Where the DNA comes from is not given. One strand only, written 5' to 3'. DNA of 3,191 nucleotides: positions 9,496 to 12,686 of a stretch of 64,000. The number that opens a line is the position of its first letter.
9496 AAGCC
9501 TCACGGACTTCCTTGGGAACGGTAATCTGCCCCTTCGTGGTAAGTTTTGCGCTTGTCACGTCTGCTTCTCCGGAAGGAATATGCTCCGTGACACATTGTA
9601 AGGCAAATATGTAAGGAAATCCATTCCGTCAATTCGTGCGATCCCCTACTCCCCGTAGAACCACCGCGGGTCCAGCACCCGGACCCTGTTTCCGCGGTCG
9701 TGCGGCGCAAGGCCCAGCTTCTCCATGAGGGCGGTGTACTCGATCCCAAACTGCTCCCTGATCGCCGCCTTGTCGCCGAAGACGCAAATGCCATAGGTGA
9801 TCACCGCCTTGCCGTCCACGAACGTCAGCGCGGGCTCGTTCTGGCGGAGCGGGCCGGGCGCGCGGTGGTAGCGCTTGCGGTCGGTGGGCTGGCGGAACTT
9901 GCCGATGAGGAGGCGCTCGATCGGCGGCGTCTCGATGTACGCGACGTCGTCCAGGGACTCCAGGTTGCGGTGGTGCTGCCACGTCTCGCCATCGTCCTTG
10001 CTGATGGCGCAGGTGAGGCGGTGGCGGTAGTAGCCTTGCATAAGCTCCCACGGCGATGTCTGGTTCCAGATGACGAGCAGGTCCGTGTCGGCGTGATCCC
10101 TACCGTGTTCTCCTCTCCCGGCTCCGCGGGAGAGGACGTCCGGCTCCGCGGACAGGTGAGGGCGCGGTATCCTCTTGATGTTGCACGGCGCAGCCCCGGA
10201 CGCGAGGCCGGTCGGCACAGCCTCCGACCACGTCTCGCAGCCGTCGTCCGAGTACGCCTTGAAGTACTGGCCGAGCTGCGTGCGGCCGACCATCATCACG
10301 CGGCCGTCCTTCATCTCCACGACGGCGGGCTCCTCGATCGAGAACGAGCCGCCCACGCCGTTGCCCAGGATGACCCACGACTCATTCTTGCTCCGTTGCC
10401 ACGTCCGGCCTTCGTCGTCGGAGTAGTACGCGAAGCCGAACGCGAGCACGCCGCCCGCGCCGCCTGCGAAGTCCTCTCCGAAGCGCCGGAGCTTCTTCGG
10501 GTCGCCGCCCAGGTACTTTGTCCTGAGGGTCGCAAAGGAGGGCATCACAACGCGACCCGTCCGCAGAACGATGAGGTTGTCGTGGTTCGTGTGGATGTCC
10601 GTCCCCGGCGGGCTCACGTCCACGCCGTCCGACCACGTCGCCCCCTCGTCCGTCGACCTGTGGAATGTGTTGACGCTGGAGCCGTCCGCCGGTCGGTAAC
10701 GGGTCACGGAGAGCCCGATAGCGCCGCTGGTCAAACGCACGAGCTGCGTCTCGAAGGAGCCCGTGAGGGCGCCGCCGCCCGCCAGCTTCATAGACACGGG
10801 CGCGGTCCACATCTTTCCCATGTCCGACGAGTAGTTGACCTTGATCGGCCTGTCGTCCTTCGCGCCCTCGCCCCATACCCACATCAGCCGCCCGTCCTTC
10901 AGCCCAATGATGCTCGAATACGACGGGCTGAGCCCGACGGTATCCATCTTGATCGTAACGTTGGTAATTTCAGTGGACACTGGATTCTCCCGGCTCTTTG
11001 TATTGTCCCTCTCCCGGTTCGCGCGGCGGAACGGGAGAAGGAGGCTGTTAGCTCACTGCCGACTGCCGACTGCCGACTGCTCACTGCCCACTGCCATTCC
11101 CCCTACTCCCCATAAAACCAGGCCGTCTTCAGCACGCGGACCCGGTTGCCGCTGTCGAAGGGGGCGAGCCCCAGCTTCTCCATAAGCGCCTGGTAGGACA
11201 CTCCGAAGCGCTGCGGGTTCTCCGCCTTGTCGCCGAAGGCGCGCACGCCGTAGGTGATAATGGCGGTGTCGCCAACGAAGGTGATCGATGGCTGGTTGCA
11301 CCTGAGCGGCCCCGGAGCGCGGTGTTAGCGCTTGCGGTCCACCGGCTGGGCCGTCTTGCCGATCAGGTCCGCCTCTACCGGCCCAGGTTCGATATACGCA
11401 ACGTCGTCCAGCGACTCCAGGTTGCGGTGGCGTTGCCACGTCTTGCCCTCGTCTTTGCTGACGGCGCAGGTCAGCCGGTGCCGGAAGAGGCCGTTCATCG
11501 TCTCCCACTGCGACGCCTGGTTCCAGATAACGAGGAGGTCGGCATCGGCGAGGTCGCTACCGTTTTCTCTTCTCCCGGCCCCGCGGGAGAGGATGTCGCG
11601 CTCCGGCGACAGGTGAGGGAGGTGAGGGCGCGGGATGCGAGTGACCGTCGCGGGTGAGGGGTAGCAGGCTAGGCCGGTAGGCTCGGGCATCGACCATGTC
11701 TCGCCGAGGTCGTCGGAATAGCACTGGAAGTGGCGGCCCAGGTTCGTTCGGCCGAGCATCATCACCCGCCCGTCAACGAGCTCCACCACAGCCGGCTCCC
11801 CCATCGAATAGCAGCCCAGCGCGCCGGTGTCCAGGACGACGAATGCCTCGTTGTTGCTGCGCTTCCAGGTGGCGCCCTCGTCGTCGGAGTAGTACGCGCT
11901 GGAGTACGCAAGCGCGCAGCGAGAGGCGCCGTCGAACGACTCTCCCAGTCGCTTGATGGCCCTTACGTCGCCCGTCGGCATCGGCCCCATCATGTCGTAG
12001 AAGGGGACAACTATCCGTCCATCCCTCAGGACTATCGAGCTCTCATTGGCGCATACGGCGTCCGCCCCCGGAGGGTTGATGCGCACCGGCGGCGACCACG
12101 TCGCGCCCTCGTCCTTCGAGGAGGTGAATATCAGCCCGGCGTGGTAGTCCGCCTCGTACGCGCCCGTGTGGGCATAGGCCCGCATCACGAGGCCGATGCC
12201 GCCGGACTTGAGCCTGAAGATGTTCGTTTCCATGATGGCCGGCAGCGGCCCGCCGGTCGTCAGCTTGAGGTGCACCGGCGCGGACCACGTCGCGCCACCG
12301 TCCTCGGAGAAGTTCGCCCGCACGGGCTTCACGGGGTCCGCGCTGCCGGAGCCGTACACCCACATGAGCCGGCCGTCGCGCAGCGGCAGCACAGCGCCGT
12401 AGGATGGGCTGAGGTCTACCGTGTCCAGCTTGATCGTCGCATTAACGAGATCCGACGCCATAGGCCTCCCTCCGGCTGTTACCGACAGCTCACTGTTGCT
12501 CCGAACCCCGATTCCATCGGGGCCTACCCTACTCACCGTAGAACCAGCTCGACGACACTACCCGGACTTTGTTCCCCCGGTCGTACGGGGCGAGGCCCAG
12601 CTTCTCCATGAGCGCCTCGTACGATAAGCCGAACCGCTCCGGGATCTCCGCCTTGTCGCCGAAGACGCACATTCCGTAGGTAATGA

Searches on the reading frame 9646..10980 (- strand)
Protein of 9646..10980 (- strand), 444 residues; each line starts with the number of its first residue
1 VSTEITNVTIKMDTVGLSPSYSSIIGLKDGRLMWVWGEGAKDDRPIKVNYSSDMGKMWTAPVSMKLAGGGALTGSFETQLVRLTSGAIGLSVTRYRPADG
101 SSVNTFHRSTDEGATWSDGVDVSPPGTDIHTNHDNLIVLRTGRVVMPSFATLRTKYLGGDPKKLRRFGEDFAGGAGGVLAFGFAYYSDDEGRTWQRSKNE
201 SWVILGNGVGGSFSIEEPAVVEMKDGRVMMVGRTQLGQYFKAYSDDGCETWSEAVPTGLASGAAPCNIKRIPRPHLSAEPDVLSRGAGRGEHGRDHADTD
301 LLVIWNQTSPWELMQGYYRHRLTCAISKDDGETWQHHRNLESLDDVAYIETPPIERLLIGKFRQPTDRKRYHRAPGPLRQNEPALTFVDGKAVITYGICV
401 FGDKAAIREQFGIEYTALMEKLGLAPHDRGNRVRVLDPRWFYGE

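Call 47: search_solved_structures(query=window:9646-10980:-, show_alignments=1, max_evalue=0.00001)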
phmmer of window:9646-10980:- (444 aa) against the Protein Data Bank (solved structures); distinct sequences matched with E-value up to 0.00001: 2.
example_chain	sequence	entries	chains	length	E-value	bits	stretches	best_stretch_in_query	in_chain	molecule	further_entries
4x6k_A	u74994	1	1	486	1.2e-06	30.8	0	181-260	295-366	Anhydrosialidase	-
4x47_A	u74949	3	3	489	1.2e-06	30.7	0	181-260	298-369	Anhydrosialidase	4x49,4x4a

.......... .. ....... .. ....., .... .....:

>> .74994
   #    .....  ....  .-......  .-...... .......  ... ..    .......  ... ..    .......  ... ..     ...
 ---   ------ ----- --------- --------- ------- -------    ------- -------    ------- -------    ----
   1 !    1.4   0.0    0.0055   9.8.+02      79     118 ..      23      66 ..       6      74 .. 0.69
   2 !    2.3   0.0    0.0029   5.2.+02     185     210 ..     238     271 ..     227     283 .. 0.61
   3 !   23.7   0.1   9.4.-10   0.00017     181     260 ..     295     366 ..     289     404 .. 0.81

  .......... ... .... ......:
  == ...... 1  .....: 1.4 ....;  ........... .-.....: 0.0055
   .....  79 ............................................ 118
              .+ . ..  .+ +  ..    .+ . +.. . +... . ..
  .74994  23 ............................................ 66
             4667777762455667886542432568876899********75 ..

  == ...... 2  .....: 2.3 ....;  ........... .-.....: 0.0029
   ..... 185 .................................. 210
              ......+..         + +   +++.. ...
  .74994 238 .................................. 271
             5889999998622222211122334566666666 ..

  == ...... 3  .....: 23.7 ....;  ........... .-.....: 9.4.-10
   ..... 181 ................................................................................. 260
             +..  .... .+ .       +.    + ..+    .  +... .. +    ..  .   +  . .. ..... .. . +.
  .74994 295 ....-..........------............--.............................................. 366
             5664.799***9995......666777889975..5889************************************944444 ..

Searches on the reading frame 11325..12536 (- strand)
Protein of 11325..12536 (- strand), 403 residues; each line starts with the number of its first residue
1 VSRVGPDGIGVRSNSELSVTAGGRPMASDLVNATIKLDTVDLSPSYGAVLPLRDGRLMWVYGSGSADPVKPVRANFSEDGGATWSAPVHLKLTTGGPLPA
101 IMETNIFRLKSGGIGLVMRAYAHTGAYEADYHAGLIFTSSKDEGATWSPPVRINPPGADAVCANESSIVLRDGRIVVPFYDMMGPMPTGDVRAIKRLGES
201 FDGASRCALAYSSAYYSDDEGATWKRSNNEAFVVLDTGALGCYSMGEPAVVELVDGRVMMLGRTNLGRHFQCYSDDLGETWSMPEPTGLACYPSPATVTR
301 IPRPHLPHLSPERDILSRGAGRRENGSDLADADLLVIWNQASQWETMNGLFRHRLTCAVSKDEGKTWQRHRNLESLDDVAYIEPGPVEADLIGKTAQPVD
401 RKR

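Call 83: search_protein_families(library=pfam, proteins=[window:11325-12536:-], max_evalue=0.01)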
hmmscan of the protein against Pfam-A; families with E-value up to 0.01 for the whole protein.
window:11325-12536:- (403 aa): 6 families
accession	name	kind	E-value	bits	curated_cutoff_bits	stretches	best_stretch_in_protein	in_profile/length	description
PF13088.12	BNR_2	-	7.3e-24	85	31.4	1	138-379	85-262/277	BNR repeat-like domain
PF02012.26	BNR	-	4.7e-13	47.4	27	0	215-226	1-12/12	BNR/Asp-box repeat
PF13859.12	BNR_3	-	1.6e-08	34.8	27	1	74-282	32-211/308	BNR repeat-like domain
PF13810.12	DUF4185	-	3.3e-06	27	39.5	0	210-268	125-183/309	Domain of unknown function (DUF4185)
PF03174.19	CHB_HEX_C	-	0.0032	17.8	23.6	0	216-232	39-55/76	Chitobiase/beta-hexosaminidase C-terminal domain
PF15892.11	BNR_4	-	0.0078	16.1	27.3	0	43-230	93-199/272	BNR repeat-containing family member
